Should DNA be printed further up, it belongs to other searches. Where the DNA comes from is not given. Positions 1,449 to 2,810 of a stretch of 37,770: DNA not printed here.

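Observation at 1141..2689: AT-rich conversion island between attP and the tailspike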

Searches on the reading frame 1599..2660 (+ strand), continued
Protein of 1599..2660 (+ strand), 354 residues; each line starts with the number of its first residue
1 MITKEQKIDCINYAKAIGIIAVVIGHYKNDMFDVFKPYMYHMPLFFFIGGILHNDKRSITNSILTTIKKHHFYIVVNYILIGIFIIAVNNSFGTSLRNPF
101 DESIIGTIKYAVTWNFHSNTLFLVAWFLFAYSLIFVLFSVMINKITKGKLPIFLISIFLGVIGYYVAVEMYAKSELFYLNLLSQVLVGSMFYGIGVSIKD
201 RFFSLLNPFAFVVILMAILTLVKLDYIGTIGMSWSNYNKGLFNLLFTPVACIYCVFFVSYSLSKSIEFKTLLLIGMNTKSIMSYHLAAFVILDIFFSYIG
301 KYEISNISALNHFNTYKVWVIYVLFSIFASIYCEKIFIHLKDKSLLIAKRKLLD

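Call 38: find_related_loci(query=A3, collection=viral_contigs, flank=5000)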
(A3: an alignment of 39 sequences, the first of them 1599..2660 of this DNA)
Query A3 (354 aa) in viral_contigs; peptide patterns used: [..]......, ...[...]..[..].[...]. (x = any residue, [..] = any of these).
158 stretches matched a pattern; 71 encode a relative of the query (tblastn E <= 1e-3); 71 distinct loci.
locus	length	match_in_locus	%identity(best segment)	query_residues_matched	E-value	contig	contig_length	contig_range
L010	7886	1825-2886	96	1-354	0e+0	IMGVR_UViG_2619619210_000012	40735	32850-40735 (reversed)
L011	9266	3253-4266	34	4-335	6e-58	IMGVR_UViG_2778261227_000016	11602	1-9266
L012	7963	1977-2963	37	1-327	2e-57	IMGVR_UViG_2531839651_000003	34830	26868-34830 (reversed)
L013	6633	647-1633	38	4-327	1e-55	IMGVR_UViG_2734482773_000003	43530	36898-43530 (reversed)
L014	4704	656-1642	38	4-327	5e-55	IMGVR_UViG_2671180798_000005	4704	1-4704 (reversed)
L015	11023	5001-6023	34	2-345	2e-53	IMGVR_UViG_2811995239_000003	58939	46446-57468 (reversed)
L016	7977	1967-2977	37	4-337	5e-51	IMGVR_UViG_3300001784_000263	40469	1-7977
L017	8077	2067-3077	37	4-337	5e-51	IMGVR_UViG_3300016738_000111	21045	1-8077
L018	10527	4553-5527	36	4-323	3e-50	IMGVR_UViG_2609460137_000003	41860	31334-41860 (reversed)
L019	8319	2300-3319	35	3-350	2e-50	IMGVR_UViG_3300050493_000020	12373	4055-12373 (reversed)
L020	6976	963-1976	35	5-350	8e-50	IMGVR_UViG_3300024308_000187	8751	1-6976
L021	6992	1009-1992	36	5-322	1e-49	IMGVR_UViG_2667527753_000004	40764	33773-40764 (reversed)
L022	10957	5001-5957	36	4-313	4e-49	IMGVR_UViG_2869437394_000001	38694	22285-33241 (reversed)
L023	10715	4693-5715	33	11-351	5e-47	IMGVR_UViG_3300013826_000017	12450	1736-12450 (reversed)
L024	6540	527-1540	34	5-350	2e-46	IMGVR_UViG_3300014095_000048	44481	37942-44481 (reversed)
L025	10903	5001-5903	35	22-313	1e-44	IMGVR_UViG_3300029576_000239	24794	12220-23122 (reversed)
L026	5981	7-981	35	2-322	2e-44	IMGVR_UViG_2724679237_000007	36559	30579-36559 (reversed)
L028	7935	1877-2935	34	2-350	3e-42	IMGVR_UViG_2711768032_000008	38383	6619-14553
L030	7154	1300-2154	35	1-291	2e-40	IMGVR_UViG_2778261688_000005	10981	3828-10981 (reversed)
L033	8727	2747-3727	29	2-323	1e-23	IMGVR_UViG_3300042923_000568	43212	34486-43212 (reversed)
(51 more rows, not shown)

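Call 41: search_protein_families(library=pfam, proteins=[L010:2919-5132:-, L011:4332-6599:-, L012:3035-5473:-, L016:3013-5424:-, L018:5635-8172:-, L019:3343-5679:-, L020:1998-4388:-, L026:1097-3832:-, L028:3400-4671:-, L033:3916-4710:-], max_evalue=0.01)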
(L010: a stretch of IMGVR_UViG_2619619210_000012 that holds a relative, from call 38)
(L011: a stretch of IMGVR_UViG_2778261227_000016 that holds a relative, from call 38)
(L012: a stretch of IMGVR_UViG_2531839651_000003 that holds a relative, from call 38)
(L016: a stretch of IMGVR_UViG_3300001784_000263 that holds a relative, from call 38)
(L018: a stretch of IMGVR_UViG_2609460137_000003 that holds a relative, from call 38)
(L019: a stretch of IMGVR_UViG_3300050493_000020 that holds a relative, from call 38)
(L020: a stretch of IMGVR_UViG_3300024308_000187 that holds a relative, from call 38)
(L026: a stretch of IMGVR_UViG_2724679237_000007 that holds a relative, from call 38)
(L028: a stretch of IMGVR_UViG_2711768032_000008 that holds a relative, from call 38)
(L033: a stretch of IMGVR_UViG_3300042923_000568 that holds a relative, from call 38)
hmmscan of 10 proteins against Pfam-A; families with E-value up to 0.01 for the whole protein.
L010:2919-5132:- (738 aa): 1 family
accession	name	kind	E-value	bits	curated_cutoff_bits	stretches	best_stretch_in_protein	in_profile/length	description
PF03906.20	Phage_T7_tail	-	8.5e-06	26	25.2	0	8-55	7-49/157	Phage T7 tail fibre protein, N-terminal domain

L011:4332-6599:- (756 aa): 0 families

L012:3035-5473:- (813 aa): 0 families

L016:3013-5424:- (804 aa): 1 family
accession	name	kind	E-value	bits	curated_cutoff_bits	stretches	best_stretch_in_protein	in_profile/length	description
PF12708.12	Pect-lyase_RHGA_epim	-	6.4e-06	26.5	27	1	305-374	2-56/213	Rhamnogalacturonase A/epimerase, pectate lyase-like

L018:5635-8172:- (846 aa): 2 families
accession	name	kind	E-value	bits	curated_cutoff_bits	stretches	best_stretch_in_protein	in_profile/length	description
PF13229.12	Beta_helix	-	1.6e-06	28.2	25.9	1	343-525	7-148/158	Right handed beta helix region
PF03906.20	Phage_T7_tail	-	0.00023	21.3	25.2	0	8-164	7-152/157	Phage T7 tail fibre protein, N-terminal domain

L019:3343-5679:- (779 aa): 2 families
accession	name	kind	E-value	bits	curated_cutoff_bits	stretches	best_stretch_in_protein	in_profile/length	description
PF13229.12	Beta_helix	-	7.8e-18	65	25.9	3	615-754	34-155/158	Right handed beta helix region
PF12708.12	Pect-lyase_RHGA_epim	-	0.0046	17.2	27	1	314-340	6-32/213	Rhamnogalacturonase A/epimerase, pectate lyase-like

L020:1998-4388:- (797 aa): 1 family
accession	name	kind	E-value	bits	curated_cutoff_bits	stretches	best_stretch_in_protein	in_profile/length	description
PF13229.12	Beta_helix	-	2.4e-16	60.2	25.9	3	632-724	56-136/158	Right handed beta helix region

L026:1097-3832:- (912 aa): 1 family
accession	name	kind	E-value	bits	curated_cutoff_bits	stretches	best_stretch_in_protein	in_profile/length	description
PF03906.20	Phage_T7_tail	-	0.0022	18.1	25.2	0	54-208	9-152/157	Phage T7 tail fibre protein, N-terminal domain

L028:3400-4671:- (424 aa): 2 families
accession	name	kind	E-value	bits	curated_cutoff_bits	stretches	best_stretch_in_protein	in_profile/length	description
PF12571.13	Phage_tail_fib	-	5.3e-63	211.9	23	1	1-150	1-150/150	Phage tail-collar fibre protein, N-terminal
PF21882.2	Gp53-like_C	-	3.9e-14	53.4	24.9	1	334-424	2-84/84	Putative tail fiber protein gp53-like, C-terminal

L033:3916-4710:- (265 aa): 1 family
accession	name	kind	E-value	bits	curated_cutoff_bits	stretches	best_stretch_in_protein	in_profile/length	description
PF01510.30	Amidase_2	-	1.7e-11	45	26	1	74-189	3-129/131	N-acetylmuramoyl-L-alanine amidase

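Call 43: predict_structure(alignment_id=A3)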
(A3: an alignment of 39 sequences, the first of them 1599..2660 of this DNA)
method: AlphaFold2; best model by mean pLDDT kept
length: 354 residues; sequences in the alignment: 39
mean_pLDDT: 92.5   pTM: 0.91
mean pLDDT of the five models: 92.5, 91.1, 90.7, 88.6, 86.6
residues with pLDDT >= 90: 288; 70-90: 59; 50-70: 7; < 50: 0
segments of 3 or more residues with pLDDT < 50: none
pLDDT, mean of each block of 10 residues (from residue 1): 91 97 82 78 97 91 90 94 95 91 93 90 95 95 87 96 96 94 97 96 95 96 92 90 93 97 94 97 96 94 85 85 96 93 92 90
secondary structure, 60 per line:
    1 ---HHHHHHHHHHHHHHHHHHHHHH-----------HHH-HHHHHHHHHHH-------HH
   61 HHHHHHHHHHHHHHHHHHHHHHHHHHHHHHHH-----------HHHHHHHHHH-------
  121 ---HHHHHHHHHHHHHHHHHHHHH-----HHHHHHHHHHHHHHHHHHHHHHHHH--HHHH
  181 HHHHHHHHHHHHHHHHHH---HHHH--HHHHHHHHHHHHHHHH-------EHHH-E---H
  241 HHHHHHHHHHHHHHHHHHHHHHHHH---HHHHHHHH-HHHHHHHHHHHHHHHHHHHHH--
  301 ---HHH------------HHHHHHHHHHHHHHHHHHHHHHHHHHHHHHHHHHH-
elements in order: H4-25 H41-51 H59-92 H104-113 H124-144 H150-174 H177-198 H202-205 H208-223 H240-265 H269-276 H278-298 H319-353
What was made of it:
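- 1599..2663 (+): AT3-only membrane acyltransferase, 354 aa, WbaK-like subfamily. AF2 pLDDT 92.5, pTM 0.91, ten TM helices including a broken ninth (call 43).
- On Acyltransferase-3 (AT3, Pfam PF01757): Helices at 4-25, 41-51, 59-92, 124-144, 150-174, 177-198, 208-223, 240-265, 269-298 (broken) and 319-353, plus a loop helix at 104-113 (call 43).
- On TmAT superfamily fold (AT3 / HGSNAT / GWT1): The ninth helix is broken at 276/278 (call 43).
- The AF2 model has pLDDT 92.5 (call 43).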

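Call 46: fold_search(model_id=the predicted structure, library=pdb)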
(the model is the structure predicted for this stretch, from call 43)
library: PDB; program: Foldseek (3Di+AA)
matches with E <= 10: 63; with E <= 0.001: 0
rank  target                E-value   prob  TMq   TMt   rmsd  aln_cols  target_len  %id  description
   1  8vkj_A                6.7e-01  0.85  0.45  0.31   9.9       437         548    8  Cryo-EM structure of human HGSNAT bound with Acetyl-CoA (released 2024-06-26)
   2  8vlg_A                8.3e-01  0.60  0.38  0.28  10.2       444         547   10  Cryo-EM structure of human HGSNAT bound with Acetyl-CoA and substrate analog (released 2024-06-26)
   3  8vlu_B                8.3e-01  0.54  0.36  0.26  10.7       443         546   11  Cryo-EM structure of human HGSNAT bound with CoA (released 2024-06-26)
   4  8vkj_B                8.3e-01  0.51  0.36  0.27  10.3       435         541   13  Cryo-EM structure of human HGSNAT bound with Acetyl-CoA (released 2024-06-26)
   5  8vly_B                1.2e+00  0.57  0.40  0.31  10.6       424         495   11  Cryo-EM structure of human HGSNAT in transition state (released 2024-06-26)
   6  8vlv_B                1.5e+00  0.63  0.47  0.33   8.5       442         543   12  Cryo-EM structure of human HGSNAT in inactive state (released 2024-06-26)
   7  8vli_A                1.8e+00  0.51  0.42  0.30  10.0       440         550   10  Cryo-EM structure of human HGSNAT bound with CoA and product analog (released 2024-06-26)
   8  9u80_R                1.8e+00  0.06  0.14  0.13  27.8       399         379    8  Cryo-EM structure of conivaptan-bound human vasopressin V2 receptor complex with Fab (released 2025-12-10)
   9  8vli_B                2.2e+00  0.35  0.40  0.29   9.8       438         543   11  Cryo-EM structure of human HGSNAT bound with CoA and product analog (released 2024-06-26)
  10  3at7_A                2.2e+00  0.07  0.16  0.19  16.6       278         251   12  Crystal structure of bacterial cell-surface alginate-binding protein Algp7 (released 2011-02-23)
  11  7uh6                  2.3e+00  0.06  0.18  0.17  17.7       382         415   14  Asp-bound GltPh RSMR mutant in IFS-B2 state (released 2023-03-29)
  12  5dwy_B                2.5e+00  0.04  0.16  0.14  19.2       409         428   11  Crystal structure of a substrate-free glutamate transporter homologue GltTk (released 2016-09-28)
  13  8afa_B                2.7e+00  0.08  0.22  0.20  18.2       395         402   12  Cryo-EM structure of a substrate-bound glutamate transporter homologue GltTk encapsulated within a nanodisc (released 2023-04-05)
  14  4izm_A                2.7e+00  0.06  0.16  0.15  20.3       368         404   14  Crystal structure of GltPh L66C-S300C mutant crosslinked with divalent mercury (released 2013-04-10)
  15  6bmi_A                2.7e+00  0.04  0.16  0.15  18.2       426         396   12  Crystal Structure of GltPh R397C in complex with L-Serine (released 2018-01-17)
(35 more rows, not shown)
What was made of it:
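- On TmAT superfamily fold (AT3 / HGSNAT / GWT1): Foldseek's top hits are all HGSNAT but weak (probability 0.85, TM 0.45; call 46).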

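Call 52: fold_search(model_id=the predicted structure, library=viral)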
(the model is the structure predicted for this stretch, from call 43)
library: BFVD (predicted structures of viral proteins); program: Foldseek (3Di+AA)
matches with E <= 10: 14; with E <= 0.001: 0
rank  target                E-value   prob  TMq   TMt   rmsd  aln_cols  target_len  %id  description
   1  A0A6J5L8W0            1.3e+00  0.08  0.14  0.14  33.2       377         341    8  Flagellar basal-body/hook protein, C-terminal domain containing protein [uncultured Caudovirales phage]
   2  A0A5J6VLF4            2.4e+00  0.04  0.14  0.16  22.4       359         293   14  EamA-like transporter family protein [Megaviridae environmental sample]
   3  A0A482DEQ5            3.7e+00  0.05  0.17  0.17  19.3       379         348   10  BMRF2 protein [Epstein-Barr virus (strain GD1)]
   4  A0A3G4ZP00            4.2e+00  0.07  0.19  0.18  15.0       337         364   13  CDP-alcohol phosphatidyltransferase [Terrestrivirus sp.]
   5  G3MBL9                5.6e+00  0.02  0.11  0.11  27.2       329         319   13  Gp153 [Bacillus phage G]
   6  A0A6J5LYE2            5.6e+00  0.01  0.10  0.06  26.4       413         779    8  Large polyvalent protein associated domain-containing protein [uncultured Caudovirales phage]
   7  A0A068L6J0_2          6.6e+00  0.03  0.15  0.06  18.2       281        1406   10  Genome polyprotein (Fragment) [Bovine viral diarrhea virus (isolate NADL)]
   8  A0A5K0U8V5            6.9e+00  0.04  0.17  0.20  16.6       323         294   15  Uncharacterized protein [Yasminevirus sp. GU-2018]
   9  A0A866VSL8            7.8e+00  0.08  0.20  0.25  15.2       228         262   11  Protein E13 [Elephant endotheliotropic herpesvirus 3A]
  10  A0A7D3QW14            8.1e+00  0.03  0.19  0.15  23.1       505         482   11  Uncharacterized protein [Fadolivirus FV1/VV64]
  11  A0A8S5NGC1            8.1e+00  0.02  0.15  0.06  24.1       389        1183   12  Tail tape measure (Fragment) [Siphoviridae sp. ctxOE3]
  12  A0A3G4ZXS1            8.8e+00  0.01  0.11  0.14  19.5       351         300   12  Uncharacterized protein [Edafosvirus sp.]
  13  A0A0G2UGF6            9.2e+00  0.02  0.15  0.15  16.6       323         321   10  Membrane protein US27A [Mandrillus leucophaeus cytomegalovirus]
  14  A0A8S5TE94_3          1.0e+01  0.01  0.14  0.07  20.3       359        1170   10  Type I restriction enzyme [Podoviridae sp. ctzXp5]
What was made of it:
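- Tried and rejected: Foldseek against BFVD viral models, only noise (call 52).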

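Call 55: find_encoding_contigs(protein=P0097, flank=7000, max_places=3)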
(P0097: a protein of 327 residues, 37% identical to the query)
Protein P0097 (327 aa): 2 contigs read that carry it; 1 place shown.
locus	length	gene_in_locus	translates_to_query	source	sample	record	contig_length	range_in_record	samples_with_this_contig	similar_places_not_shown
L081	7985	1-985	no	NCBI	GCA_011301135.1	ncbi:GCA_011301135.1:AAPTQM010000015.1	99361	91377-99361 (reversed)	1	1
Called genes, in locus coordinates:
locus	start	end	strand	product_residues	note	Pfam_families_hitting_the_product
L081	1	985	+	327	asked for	PF01757:Acyl_transf_3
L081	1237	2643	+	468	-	PF03446:NAD_binding_2, PF00393:6PGD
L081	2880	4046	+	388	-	PF03721:UDPG_MGDP_dh_N, PF00984:UDPG_MGDP_dh, PF03720:UDPG_MGDP_dh_C (weak)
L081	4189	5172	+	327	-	PF02706:Wzz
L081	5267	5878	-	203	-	PF01502:PRA-CH, PF01503:PRA-PH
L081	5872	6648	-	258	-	PF00977:His_biosynth, PF01207:Dus (faint), PF03060:NMO (faint)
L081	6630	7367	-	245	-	PF00977:His_biosynth, PF01207:Dus (faint)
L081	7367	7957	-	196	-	PF00117:GATase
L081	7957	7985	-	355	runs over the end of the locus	PF08645:PNK3P (weak), PF13419:HAD_2 (faint), PF13242:Hydrolase_like (weak), PF00475:IGPD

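Call 56: find_encoding_contigs(protein=P0027, flank=7000, max_places=2)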
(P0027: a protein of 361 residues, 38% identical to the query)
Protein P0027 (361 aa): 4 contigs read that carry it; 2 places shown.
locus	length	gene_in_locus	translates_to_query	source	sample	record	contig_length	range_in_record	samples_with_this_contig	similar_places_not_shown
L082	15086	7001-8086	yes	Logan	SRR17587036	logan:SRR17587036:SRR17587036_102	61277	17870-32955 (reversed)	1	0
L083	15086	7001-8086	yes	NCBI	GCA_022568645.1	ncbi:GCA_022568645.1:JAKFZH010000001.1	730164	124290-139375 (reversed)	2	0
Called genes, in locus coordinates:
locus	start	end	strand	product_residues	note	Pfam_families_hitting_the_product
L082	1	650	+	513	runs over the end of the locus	PF02541:Ppx-GppA, PF21447:Ppx-GppA_III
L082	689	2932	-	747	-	PF05231:MASE1, PF00563:EAL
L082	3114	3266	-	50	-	-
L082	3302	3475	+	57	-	PF11119:DUF2633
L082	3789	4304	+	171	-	PF05818:TraT (weak), PF13441:Gly-zipper_YMGG (weak), PF05433:Rick_17kDa_Anti (weak)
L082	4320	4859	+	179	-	PF17358:DUF5384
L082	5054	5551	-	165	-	PF10721:DUF2514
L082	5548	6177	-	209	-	PF00182:Glyco_hydro_19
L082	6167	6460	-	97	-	PF05449:Phage_holin_3_7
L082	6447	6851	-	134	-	PF16931:Phage_holin_8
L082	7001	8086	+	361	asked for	PF01757:Acyl_transf_3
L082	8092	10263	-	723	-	PF12708:Pect-lyase_RHGA_epim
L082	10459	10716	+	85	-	-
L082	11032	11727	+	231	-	PF02498:Bro-N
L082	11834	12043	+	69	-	-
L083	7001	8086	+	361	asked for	PF01757:Acyl_transf_3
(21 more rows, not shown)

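Call 57: find_encoding_contigs(protein=P0056, flank=7000, max_places=2)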
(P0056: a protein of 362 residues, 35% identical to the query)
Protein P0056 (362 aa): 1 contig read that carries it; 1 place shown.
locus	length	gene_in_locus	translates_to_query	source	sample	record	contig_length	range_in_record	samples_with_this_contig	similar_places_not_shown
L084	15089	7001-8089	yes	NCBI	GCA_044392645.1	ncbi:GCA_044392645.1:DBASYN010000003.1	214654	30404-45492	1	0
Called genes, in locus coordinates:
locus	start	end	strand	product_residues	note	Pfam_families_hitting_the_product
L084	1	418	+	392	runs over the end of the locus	PF14296:O-ag_pol_Wzy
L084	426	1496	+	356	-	PF13692:Glyco_trans_1_4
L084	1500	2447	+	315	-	PF00535:Glycos_transf_2, PF13641:Glyco_tranf_2_3, PF13506:Glyco_transf_21 (weak), PF13632:Glyco_trans_2_3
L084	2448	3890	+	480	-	PF00483:NTP_transferase, PF12804:NTP_transf_3 (weak), PF22640:ManC_GMP_beta-helix, PF01050:MannoseP_isomer, PF07883:Cupin_2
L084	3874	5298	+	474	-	PF02878:PGM_PMM_I, PF02879:PGM_PMM_II, PF00408:PGM_PMM_IV (weak)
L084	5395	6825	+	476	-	PF13727:CoA_binding_3, PF02397:Bac_transf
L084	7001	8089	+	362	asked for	PF01757:Acyl_transf_3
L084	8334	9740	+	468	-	PF03446:NAD_binding_2, PF00393:6PGD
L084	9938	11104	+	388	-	PF03721:UDPG_MGDP_dh_N, PF00984:UDPG_MGDP_dh, PF03720:UDPG_MGDP_dh_C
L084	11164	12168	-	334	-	PF00106:adh_short (faint), PF01073:3Beta_HSD, PF01370:Epimerase, PF02719:Polysacc_synt_2, PF04321:RmlD_sub_bind, PF07993:NAD_binding_4 (faint), PF16363:GDP_Man_Dehyd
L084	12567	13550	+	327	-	PF02706:Wzz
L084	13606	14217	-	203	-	PF01502:PRA-CH, PF01503:PRA-PH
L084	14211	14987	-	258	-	PF00977:His_biosynth, PF01207:Dus (faint), PF03060:NMO (faint)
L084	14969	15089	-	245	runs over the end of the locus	PF00977:His_biosynth, PF13714:PEP_mutase (faint), PF01207:Dus (faint)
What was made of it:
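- On WbaK-like O-antigen O-acetyltransferases: Locus L084 has wzy-GT-GT-manC-manB-wbaP-AT3-gnd (calls 55, 57).
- The only relatives with an informative chromosomal context sit in O-antigen (galF-gnd) clusters next to wbaP, wzy and wzz (calls 55, 57).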

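Call 58: list_cluster_members(proteins=[P0097, P0056, P0001])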
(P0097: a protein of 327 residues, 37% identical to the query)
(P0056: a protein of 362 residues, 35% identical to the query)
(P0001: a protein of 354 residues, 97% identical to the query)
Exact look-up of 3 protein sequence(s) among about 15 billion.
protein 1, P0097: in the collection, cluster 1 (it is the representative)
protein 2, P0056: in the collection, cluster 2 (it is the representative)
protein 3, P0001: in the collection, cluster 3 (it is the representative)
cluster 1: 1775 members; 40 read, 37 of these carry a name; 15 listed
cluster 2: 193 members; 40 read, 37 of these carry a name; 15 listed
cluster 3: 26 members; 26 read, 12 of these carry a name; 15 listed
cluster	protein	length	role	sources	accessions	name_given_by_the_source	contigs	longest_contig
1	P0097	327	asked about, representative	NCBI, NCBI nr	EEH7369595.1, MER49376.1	acyltransferase, partial [Salmonella enterica] | acyltransferase family protein [Salmonella enterica subsp. enterica]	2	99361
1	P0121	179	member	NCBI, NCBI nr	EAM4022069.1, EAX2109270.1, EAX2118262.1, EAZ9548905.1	acyltransferase, partial [Salmonella enterica] | acyltransferase [Salmonella enterica]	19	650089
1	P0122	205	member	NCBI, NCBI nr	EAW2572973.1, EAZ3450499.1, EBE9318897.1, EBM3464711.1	acyltransferase family protein, partial [Salmonella enterica] | acyltransferase [Salmonella enterica]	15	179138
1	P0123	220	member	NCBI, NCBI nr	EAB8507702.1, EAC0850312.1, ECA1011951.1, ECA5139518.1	acyltransferase, partial [Salmonella enterica subsp. enterica serovar Muenster] | acyltransferase [Salmonella enterica subsp. enterica serovar Muenster]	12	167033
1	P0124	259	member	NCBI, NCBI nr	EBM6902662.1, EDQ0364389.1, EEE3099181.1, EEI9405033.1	TPA: acyltransferase family protein, partial [Salmonella enterica subsp. enterica serovar ... | acyltransferase [Salmonella enterica]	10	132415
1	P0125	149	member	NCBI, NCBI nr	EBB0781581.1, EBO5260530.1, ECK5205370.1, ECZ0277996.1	acyltransferase, partial [Salmonella enterica subsp. enterica serovar Anatum] | acyltransferase [Salmonella enterica]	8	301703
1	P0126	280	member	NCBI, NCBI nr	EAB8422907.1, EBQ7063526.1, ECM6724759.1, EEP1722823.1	acyltransferase, partial [Salmonella enterica] | acyltransferase [Salmonella enterica subsp. enterica serovar Give]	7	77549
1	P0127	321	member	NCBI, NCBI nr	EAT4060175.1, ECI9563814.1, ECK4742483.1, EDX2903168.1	acyltransferase, partial [Salmonella enterica subsp. enterica serovar Anatum] | acyltransferase [Salmonella enterica]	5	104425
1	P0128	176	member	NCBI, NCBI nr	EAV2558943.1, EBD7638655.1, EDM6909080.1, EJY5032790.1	acyltransferase, partial [Salmonella enterica subsp. enterica serovar Give] | acyltransferase [Salmonella enterica]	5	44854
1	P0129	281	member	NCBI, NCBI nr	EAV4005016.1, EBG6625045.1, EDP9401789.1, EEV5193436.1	acyltransferase, partial [Salmonella enterica] | acyltransferase [Salmonella enterica subsp. enterica serovar Uganda]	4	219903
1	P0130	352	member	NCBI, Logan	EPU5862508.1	acyltransferase family protein [Salmonella enterica subsp. enterica serovar Uganda]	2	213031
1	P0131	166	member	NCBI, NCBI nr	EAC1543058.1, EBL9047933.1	acyltransferase, partial [Salmonella enterica subsp. enterica] | acyltransferase [Salmonella enterica subsp. enterica]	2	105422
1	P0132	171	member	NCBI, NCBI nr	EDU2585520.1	acyltransferase, partial [Salmonella enterica subsp. enterica serovar Anatum] | acyltransferase [Salmonella enterica subsp. enterica serovar Anatum]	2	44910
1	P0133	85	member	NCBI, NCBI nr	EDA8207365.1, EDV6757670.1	acyltransferase, partial [Salmonella enterica subsp. enterica serovar Anatum] | acyltransferase [Salmonella enterica subsp. enterica serovar Anatum]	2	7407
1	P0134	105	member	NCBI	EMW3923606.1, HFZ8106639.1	acyltransferase, partial [Salmonella enterica subsp. enterica serovar Amsterdam]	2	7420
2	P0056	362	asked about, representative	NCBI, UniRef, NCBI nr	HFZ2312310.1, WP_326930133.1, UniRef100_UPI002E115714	acyltransferase family protein [Citrobacter freundii] | acyltransferase family protein n=2 Tax=Enterobacteriaceae TaxID=543 RepID=UPI002E115714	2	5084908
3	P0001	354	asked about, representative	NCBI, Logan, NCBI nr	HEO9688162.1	TPA: acyltransferase family protein [Morganella morganii subsp. morganii] | acyltransferase family protein [Morganella morganii subsp. morganii]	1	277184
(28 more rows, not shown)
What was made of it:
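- On WbaK-like O-antigen O-acetyltransferases: The serovars are Anatum, Muenster, Give, Uganda, Amsterdam, Weltevreden and Eko (call 58).
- The cluster has 26 members across many M. morganii assemblies (call 58).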

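Call 60: search_dna_similar(query=P0027, collection=phages, mode=protein, max_evalue=0.001, max_rows=15)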
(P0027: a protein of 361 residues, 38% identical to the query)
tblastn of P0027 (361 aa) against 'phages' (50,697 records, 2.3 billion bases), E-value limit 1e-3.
No match.

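Call 71: search_protein_families(library=padloc, proteins=[window:1599-2660:+], max_evalue=0.01)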
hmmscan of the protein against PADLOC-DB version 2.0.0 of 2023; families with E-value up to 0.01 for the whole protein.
window:1599-2660:+ (354 aa): 0 families
